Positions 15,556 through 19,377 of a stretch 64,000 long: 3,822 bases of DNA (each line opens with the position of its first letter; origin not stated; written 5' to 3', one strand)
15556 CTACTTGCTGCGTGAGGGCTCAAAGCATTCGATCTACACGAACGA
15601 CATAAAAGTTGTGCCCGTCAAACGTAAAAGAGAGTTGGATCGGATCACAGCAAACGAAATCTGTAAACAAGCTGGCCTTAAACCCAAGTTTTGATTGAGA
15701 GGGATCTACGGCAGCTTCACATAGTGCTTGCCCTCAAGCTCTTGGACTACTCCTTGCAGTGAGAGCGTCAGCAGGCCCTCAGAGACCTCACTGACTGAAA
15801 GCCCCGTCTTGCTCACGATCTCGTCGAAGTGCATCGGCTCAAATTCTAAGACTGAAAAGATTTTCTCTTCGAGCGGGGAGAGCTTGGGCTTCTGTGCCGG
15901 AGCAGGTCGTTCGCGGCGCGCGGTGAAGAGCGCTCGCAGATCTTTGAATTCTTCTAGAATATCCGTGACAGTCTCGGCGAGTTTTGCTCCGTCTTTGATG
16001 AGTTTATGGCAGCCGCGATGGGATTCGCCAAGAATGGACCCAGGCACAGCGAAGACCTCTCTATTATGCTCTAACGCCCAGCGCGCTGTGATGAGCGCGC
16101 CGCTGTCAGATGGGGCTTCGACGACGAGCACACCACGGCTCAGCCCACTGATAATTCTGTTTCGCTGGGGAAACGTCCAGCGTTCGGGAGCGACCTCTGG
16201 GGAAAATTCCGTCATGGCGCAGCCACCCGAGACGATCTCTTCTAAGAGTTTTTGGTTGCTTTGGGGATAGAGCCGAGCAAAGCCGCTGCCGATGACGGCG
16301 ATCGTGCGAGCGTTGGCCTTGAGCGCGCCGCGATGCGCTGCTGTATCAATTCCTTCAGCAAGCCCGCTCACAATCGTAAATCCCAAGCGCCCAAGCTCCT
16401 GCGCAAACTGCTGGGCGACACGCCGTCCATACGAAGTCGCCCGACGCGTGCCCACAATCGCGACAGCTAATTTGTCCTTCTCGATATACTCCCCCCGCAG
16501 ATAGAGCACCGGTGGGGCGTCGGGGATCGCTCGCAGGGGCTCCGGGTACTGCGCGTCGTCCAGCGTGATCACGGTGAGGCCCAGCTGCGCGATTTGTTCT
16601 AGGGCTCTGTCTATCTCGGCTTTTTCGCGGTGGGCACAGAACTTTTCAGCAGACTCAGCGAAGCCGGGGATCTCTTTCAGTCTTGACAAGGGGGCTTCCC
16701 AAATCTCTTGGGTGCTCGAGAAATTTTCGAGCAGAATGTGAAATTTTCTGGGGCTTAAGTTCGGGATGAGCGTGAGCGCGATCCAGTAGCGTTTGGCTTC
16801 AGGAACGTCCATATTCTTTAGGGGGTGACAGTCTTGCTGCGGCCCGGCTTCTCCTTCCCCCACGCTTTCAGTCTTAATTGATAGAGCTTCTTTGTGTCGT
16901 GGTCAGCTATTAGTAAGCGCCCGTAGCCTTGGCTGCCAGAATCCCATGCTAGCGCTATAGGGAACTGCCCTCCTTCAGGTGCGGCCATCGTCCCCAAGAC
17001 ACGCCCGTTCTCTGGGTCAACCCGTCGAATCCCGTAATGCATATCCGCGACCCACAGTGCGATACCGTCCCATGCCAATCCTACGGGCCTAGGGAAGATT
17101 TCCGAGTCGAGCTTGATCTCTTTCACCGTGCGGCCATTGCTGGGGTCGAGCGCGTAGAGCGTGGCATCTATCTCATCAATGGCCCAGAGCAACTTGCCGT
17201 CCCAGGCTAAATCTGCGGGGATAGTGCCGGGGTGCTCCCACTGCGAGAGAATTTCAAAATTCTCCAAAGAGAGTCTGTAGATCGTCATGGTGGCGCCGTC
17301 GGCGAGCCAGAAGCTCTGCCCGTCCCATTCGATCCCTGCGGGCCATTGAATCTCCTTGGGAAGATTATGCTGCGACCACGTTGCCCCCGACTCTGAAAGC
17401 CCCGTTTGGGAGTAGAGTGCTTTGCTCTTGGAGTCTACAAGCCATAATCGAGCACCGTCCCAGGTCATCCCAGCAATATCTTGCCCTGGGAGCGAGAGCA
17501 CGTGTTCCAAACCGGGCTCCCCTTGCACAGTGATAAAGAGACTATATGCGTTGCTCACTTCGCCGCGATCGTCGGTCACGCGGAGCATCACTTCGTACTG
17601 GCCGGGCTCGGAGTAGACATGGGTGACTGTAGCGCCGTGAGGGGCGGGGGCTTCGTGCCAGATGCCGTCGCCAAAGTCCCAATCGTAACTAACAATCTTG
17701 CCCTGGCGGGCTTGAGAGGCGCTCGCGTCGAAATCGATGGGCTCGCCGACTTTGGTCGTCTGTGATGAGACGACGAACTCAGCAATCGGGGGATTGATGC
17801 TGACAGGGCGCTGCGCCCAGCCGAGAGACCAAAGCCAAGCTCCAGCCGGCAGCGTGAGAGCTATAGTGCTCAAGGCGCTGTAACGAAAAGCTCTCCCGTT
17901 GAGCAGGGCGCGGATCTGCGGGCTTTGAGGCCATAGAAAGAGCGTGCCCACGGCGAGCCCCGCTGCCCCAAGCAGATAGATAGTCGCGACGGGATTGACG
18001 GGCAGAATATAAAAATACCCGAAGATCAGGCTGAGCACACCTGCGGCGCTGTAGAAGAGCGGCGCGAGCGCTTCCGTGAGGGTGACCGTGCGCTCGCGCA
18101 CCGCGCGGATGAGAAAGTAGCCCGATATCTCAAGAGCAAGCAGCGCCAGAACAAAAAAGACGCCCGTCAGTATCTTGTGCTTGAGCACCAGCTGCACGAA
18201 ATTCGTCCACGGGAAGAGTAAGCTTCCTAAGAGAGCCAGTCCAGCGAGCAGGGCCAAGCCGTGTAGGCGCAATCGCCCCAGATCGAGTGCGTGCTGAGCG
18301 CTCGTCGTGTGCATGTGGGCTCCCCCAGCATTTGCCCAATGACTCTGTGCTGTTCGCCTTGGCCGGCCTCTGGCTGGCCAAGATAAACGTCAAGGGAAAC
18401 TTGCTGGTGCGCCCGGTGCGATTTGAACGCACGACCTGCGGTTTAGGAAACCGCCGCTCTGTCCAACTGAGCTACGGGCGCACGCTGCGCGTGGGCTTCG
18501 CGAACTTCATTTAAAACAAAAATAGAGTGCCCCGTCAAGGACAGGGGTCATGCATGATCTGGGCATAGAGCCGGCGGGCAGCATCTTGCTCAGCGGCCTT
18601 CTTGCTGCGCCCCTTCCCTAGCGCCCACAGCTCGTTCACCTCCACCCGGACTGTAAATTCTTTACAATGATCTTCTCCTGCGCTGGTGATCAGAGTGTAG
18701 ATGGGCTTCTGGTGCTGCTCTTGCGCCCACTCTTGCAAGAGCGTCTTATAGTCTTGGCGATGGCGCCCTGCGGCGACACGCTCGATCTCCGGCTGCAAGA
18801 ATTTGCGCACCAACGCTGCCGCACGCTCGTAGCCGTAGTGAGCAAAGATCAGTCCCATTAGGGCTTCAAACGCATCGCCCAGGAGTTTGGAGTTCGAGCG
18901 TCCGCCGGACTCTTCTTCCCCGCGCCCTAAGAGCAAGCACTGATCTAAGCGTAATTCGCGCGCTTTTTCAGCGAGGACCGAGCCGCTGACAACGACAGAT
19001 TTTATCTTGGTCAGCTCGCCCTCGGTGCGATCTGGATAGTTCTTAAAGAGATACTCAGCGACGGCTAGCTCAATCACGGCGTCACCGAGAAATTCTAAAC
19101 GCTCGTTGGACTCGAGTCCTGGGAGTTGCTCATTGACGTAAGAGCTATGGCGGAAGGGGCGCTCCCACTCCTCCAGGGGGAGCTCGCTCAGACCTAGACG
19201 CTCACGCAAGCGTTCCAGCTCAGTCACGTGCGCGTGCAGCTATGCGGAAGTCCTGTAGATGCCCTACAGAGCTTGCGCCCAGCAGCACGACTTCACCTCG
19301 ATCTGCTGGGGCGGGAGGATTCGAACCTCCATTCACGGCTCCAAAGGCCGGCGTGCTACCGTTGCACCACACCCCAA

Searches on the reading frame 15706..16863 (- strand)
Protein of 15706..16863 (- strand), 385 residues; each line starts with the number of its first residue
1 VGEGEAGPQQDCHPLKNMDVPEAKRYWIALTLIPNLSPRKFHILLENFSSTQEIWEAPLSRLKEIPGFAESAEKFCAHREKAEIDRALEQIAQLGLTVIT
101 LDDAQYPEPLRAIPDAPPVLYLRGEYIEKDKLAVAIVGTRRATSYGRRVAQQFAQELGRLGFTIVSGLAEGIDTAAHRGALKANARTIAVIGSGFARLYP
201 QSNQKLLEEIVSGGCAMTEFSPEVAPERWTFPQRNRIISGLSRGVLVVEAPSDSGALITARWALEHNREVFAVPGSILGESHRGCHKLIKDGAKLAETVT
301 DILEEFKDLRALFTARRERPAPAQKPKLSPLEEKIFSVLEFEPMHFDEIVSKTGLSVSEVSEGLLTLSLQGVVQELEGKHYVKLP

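Call 14: search_protein_families(library=pfam, proteins=[window:15706-16863:-])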
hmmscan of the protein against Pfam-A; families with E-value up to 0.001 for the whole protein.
window:15706-16863:- (385 aa): 3 families
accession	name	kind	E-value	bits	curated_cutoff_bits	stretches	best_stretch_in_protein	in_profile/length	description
PF02481.21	DNA_processg_A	-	3e-79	265.6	29.6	1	92-296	3-210/212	DNA recombination-mediator protein A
PF17782.7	DprA_WH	-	1.6e-15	57.3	22.9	1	320-379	2-61/61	DprA winged helix domain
PF18306.6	LDcluster4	-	0.00027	21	26.3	0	132-191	2-62/151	SLOG cluster4 family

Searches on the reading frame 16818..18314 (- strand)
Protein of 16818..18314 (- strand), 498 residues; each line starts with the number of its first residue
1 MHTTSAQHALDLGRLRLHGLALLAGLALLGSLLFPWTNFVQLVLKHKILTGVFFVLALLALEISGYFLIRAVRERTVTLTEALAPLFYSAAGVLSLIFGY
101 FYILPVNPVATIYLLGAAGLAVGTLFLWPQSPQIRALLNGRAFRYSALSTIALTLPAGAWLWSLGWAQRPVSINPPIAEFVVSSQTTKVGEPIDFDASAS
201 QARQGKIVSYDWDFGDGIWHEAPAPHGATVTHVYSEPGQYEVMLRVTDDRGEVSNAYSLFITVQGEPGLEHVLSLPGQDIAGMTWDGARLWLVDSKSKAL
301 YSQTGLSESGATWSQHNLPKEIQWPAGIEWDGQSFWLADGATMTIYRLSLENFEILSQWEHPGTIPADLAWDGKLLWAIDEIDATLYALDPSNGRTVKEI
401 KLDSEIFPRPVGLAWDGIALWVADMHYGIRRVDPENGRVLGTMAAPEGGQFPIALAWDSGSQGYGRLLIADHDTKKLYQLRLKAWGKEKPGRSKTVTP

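Call 14: search_protein_families(library=pfam, proteins=[window:16818-18314:-])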
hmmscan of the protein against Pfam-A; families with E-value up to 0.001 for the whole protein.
window:16818-18314:- (498 aa): 4 families
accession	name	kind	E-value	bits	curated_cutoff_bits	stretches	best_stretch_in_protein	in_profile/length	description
PF18911.6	PKD_4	-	1.3e-21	76.9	27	1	175-260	3-82/85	PKD domain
PF00801.26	PKD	-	4.6e-16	59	23.5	1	180-257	4-76/80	PKD domain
PF21959.2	DUF6923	-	4.7e-05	23.7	27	0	372-486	97-207/234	Repeat of unknown function (DUF6923)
PF22352.2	K319L-like_PKD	-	0.0002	21.7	27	1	190-256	11-78/84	K319L-like, PKD domain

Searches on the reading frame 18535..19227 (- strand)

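Call 15: search_protein_families(library=pfam, proteins=[window:18535-19227:-])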
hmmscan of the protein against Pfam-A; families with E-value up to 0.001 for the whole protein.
window:18535-19227:- (230 aa): 4 families
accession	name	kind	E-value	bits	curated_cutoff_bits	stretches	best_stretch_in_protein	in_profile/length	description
PF14622.11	Ribonucleas_3_3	-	9.3e-31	107.1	35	1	26-145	10-125/128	Ribonuclease-III-like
PF00636.31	Ribonuclease_3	-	2.1e-23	83.5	27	1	42-131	1-101/102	Ribonuclease III domain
PF00035.32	dsrm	-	1.6e-16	61.1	23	1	160-223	1-65/66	Double-stranded RNA binding motif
PF22935.1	RM44_endonuclase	-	0.0003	21.3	27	0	8-100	10-118/139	Large ribosomal subunit protein mL44, endonuclease domain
